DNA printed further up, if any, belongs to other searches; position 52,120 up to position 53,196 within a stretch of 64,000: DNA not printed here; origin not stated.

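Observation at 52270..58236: GT-C transferase + two-component system + coupled GT2/TVP38 pair: candidate Gtr-like surface-glycosylation module with a DedA-type protein in the flippase slot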

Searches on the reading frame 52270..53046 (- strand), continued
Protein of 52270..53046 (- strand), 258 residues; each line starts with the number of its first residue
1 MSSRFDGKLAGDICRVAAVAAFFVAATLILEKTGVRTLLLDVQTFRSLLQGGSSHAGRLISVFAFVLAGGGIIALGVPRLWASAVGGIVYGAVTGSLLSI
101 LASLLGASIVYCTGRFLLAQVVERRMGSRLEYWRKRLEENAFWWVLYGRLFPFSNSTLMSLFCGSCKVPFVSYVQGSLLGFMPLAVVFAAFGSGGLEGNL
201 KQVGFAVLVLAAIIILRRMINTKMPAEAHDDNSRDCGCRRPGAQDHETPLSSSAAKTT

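Call 68: fold_search(model_id=the predicted structure, library=pdb)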
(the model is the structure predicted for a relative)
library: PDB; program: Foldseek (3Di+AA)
matches with E <= 10: 45; with E <= 0.001: 0
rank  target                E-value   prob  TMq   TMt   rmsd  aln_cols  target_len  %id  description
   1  6nc7_B                1.2e+00  0.15  0.18  0.13  20.4       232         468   13  Lipid II flippase MurJ, inward open conformation (released 2019-04-17)
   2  5c5b_A                1.3e+00  0.09  0.15  0.12  28.6       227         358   13  Crystal Structure of Human APPL BAR-PH Heterodimer (released 2016-06-22)
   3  5c5b_C                1.5e+00  0.08  0.14  0.11  28.3       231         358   14  Crystal Structure of Human APPL BAR-PH Heterodimer (released 2016-06-22)
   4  2elb                  1.5e+00  0.08  0.14  0.11  28.7       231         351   12  Crystal Structure of the BAR-PH domain of human APPL1 (released 2007-05-29)
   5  8e12_C                1.6e+00  0.18  0.19  0.27  14.8       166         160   13  Homotrimeric variant of tcTRP9, BGL14 (released 2023-04-12)
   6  9egq_C                1.6e+00  0.08  0.13  0.10  25.2       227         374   16  Human BEST1 bound to GABA in an intermediate state (released 2025-04-09)
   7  6oy3_A                1.9e+00  0.09  0.18  0.11  20.0       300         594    7  nhTMEM16 L302A +Ca2+ in nanodiscs (released 2019-11-06)
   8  8btk_TC               2.1e+00  0.11  0.16  0.22  17.3       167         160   14  Structure of the TRAP complex with the Sec translocon and a translating ribosome (released 2023-05-24)
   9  2z0o                  2.3e+00  0.06  0.14  0.11  29.2       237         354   13  Crystal structure of APPL1-BAR-PH domain (released 2008-05-13)
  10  9fwa                  3.0e+00  0.09  0.19  0.21  15.4       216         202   15  Retroaldolase 36 (RAD36) (released 2025-07-09)
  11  8qzc_A                3.0e+00  0.08  0.16  0.08  18.9       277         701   13  Structure of calcium-bound mTMEM16A(ac)-L647V/I733V chloride channel at 3.29 A resolution (released 2023-12-06)
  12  8qtr_B                3.1e+00  0.08  0.18  0.16  20.4       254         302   14  Cryo-EM structure of the FB-bound yeast Ceramide Synthase (released 2024-10-23)
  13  5c5b_D                3.1e+00  0.06  0.14  0.11  29.7       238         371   11  Crystal Structure of Human APPL BAR-PH Heterodimer (released 2016-06-22)
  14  9n9j_7                3.4e+00  0.08  0.16  0.21  20.0       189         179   15  Structure of a GRP94 folding intermediate engaged with a CCDC134- and FKBP11-bound secretory translocon (released 2025-11-19)
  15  4h8s_A                3.4e+00  0.05  0.15  0.11  29.6       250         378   12  Crystal structure of human APPL2BARPH domain (released 2012-10-17)
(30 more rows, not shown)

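Call 73: find_encoding_contigs(protein=P0292, flank=4000, max_places=3)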
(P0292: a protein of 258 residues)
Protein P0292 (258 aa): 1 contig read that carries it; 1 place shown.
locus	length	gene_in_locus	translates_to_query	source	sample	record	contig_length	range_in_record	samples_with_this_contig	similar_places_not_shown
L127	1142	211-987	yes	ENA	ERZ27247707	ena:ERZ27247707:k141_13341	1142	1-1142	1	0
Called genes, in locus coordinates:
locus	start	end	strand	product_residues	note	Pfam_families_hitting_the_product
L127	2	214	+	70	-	?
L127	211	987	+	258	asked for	PF09335:VTT_dom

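Call 75: find_encoding_contigs(protein=P0304, flank=4000, max_places=3)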
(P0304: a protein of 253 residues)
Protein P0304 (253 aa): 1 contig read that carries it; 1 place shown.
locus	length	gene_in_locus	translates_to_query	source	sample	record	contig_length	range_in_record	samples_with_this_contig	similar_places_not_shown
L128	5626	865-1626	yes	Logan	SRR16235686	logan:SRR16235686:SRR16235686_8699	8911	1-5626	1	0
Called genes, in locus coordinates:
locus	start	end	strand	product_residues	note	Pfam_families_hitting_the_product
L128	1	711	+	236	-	?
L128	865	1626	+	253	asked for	PF09335:VTT_dom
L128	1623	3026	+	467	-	PF02366:PMT, PF13231:PMT_2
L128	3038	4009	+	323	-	PF01408:GFO_IDH_MocA, PF02894:GFO_IDH_MocA_C, PF22725:GFO_IDH_MocA_C3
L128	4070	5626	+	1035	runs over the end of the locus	PF00873:ACR_tran, PF03176:MMPL (faint)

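Call 76: find_encoding_contigs(protein=P0310, flank=4000, max_places=3)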
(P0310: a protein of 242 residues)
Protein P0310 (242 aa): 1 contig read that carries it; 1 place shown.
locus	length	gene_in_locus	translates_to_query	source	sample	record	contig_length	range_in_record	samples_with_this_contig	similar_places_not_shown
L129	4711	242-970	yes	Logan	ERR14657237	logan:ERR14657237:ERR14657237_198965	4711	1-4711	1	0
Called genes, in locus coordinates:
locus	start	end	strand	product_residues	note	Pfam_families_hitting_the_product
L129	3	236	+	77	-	?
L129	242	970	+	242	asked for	PF09335:VTT_dom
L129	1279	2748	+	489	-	PF00171:Aldedh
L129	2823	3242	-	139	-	PF00334:NDK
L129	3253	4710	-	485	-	?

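Call 79: find_encoding_contigs(protein=P0340, flank=3000, max_places=2)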
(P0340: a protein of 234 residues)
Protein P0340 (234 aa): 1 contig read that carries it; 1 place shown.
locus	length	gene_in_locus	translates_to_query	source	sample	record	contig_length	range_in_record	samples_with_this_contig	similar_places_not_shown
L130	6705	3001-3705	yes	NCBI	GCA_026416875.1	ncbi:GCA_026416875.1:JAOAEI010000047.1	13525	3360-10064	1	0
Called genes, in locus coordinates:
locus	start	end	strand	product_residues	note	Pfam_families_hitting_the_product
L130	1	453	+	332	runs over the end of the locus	-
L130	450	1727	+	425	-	PF00070:Pyr_redox (faint), PF00890:FAD_binding_2 (weak), PF01134:GIDA, PF01266:DAO (faint), PF03486:HI0933_like (faint), PF07992:Pyr_redox_2 (weak), PF12831:FAD_oxidored, PF01134:GIDA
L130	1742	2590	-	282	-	PF02645:DegV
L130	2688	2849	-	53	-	PF13451:zf_Tbcl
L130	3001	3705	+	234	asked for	PF09335:VTT_dom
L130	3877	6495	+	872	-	PF00690:Cation_ATPase_N, PF00122:E1-E2_ATPase, PF00702:Hydrolase, PF13246:Cation_ATPase, PF12710:HAD (faint), PF00689:Cation_ATPase_C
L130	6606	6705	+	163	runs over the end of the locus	PF07155:ECF-ribofla_trS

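Call 80: find_encoding_contigs(protein=P0366, flank=3000, max_places=2)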
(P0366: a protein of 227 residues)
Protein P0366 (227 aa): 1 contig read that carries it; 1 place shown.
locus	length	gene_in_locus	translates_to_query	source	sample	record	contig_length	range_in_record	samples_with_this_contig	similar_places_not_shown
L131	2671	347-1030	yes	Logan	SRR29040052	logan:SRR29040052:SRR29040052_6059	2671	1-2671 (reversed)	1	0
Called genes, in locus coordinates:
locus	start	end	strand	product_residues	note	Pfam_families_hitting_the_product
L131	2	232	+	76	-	?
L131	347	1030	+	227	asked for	PF09335:VTT_dom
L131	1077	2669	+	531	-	?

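Call 81: find_encoding_contigs(protein=P0388, flank=3000, max_places=2)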
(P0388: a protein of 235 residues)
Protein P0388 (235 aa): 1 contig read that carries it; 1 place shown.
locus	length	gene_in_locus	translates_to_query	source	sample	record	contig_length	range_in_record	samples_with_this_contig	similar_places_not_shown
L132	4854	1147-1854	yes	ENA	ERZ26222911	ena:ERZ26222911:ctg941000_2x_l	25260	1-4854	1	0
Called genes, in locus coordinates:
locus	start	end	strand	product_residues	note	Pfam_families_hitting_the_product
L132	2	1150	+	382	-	?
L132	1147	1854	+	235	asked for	PF09335:VTT_dom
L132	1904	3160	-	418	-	PF00171:Aldedh (faint)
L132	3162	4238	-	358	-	PF00696:AA_kinase, PF01472:PUA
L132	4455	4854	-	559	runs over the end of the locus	PF03571:Peptidase_M49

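Call 86: search_protein_families(library=ncbifam, proteins=[L029:10681-11694:+], max_evalue=1e-10)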
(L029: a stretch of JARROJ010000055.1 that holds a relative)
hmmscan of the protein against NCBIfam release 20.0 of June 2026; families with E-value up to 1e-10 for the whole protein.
L029:10681-11694:+ (337 aa): 18 families
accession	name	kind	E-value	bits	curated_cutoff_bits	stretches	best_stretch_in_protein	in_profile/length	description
TIGR01181.1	dTDP_gluc_dehyt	equivalog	4.5e-41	141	365.1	1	2-237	1-233/321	dTDP-glucose 4,6-dehydratase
TIGR01179.1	galE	equivalog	1.5e-39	135.7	262.3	1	2-187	1-178/332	UDP-glucose 4-epimerase GalE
TIGR04180.1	EDH_00030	hypoth_equivalog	7e-35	120.5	475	1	3-235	1-225/297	NAD-dependent 4,6-dehydratase LegB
NF011728.1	PRK15181.1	equivalog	6.9e-32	110.8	760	1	3-230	18-244/348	Vi polysaccharide biosynthesis UDP-N-acetylglucosaminuronic acid C-4 epimerase TviC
TIGR02197.1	heptose_epim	equivalog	4.5e-28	98.3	274.6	1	3-238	1-233/316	ADP-glyceromanno-heptose 6-epimerase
NF007582.0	PRK10217.1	equivalog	1.3e-25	90.3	698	1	2-228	3-233/355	dTDP-glucose 4,6-dehydratase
NF007490.0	PRK10084.1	subfamily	4.5e-25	88.4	649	1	1-228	1-240/361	dTDP-glucose 4,6-dehydratase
NF042422.1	oxyalk_red_OleD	equivalog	3.8e-24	85.7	580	1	1-293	1-260/329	2-alkyl-3-oxoalkanoate reductase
NF007956.0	PRK10675.1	subfamily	1.6e-23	83.4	394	1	1-163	1-157/338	UDP-glucose 4-epimerase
TIGR02622.1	CDP_4_6_dhtase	equivalog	2.8e-19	69.5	278.45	1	2-173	6-172/352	CDP-glucose 4,6-dehydratase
NF042423.1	oxyalk_red_Shew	equivalog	5.3e-16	58.6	580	1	2-226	10-212/331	2-alkyl-3-oxoalkanoate reductase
NF043036.1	ErythonDh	equivalog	1.3e-15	57.5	325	1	1-209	1-202/321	D-erythronate dehydrogenase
NF047922.1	GDPFucSynFcl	equivalog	8.3e-13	48.5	500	1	62-334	36-303/308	GDP-L-fucose synthase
NF008872.0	PRK11908.1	equivalog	1.4e-12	47.4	294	0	1-238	2-240/349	bifunctional UDP-4-keto-pentose/UDP-xylose synthase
TIGR01472.1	gmd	equivalog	4.5e-12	45.8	415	1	3-178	3-178/342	GDP-mannose 4,6-dehydratase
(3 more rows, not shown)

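Call 87: search_solved_structures(query=L029:10681-11694:+, max_evalue=1e-30)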
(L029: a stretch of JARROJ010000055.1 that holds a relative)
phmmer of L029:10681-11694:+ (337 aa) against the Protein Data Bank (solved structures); distinct sequences matched with E-value up to 1e-30: 12.
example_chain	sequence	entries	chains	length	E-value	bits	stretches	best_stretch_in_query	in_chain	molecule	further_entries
5u4q_A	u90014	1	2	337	2.5e-137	460.8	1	1-337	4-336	dTDP-glucose 4,6-dehydratase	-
6zl6_A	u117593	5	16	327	6.9e-43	150.2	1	1-332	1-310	Epimerase domain-containing protein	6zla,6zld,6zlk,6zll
6zlj_A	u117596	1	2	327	2.5e-42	148.4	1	1-332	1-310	Epimerase domain-containing protein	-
7ys8_A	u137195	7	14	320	1.3e-36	129.6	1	1-334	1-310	UDP-glucose 4-epimerase | UDP-glucose 4-epimerase along with EC 5.1.3.2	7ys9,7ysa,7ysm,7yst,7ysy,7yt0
3ru7_A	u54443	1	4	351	4.4e-36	127.9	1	4-334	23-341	WbgU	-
3ru9_A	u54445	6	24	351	4.5e-36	127.9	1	4-334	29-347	WbgU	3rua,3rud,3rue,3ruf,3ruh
3lu1_A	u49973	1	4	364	5e-36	127.7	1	4-334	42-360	WbgU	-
3ruc_A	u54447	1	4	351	6.1e-36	127.4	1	4-334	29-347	WbgU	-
6kv9_A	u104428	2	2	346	1.1e-34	123.3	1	3-333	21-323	MoeE5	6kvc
10ke_A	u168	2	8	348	1.2e-34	123.1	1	2-337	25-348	Capsular polysaccharide biosynthesis protein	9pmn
4zrm_A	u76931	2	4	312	1.3e-33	119.8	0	1-233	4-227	UDP-glucose 4-epimerase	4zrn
1sb8_A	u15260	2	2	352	2.4e-31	112.3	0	4-333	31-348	wbpP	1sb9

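Call 98: search_dna_similar(query=window:52270-53046:-, collection=plasmids, mode=protein, max_evalue=1e-8, max_rows=15)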
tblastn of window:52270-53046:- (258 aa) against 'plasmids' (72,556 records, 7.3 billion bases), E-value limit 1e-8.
No match.
